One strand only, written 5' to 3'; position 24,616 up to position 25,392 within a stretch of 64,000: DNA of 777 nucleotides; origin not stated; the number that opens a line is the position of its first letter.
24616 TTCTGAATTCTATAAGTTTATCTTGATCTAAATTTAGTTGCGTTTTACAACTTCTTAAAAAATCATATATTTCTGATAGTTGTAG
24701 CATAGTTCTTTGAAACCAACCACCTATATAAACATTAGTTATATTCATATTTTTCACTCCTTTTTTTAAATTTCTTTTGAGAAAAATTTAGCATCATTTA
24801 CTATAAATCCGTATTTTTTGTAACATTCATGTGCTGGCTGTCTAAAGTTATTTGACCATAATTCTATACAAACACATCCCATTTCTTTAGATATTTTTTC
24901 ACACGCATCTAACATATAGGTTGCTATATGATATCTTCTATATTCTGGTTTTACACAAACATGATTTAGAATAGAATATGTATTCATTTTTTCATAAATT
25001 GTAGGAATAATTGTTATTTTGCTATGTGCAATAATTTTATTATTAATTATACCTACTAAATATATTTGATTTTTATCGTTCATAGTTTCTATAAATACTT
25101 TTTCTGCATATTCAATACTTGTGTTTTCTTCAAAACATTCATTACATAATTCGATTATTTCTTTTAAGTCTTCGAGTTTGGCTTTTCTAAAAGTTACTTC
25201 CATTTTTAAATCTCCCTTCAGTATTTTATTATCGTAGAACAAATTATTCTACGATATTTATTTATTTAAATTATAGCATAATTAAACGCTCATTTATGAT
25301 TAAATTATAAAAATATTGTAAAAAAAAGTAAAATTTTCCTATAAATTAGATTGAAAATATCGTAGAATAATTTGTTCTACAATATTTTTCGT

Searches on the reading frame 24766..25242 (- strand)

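Call 27: search_protein_families(library=pfam, proteins=[window:24766-25242:-], max_evalue=0.001)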
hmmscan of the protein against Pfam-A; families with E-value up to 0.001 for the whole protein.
window:24766-25242:- (158 aa): 4 families
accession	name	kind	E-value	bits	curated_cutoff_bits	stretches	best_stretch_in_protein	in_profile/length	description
PF00583.31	Acetyltransf_1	-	8.8e-14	52.2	20.7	1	27-146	2-116/116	Acetyltransferase (GNAT) family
PF13508.13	Acetyltransf_7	-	3.2e-10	40.7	27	1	60-147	4-83/84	Acetyltransferase (GNAT) domain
PF13527.13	Acetyltransf_9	-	3.3e-09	37.2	25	1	18-146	2-124/127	Acetyltransferase (GNAT) domain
PF13673.13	Acetyltransf_10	-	4.3e-05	23.9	23.6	1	85-154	47-115/128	Acetyltransferase (GNAT) domain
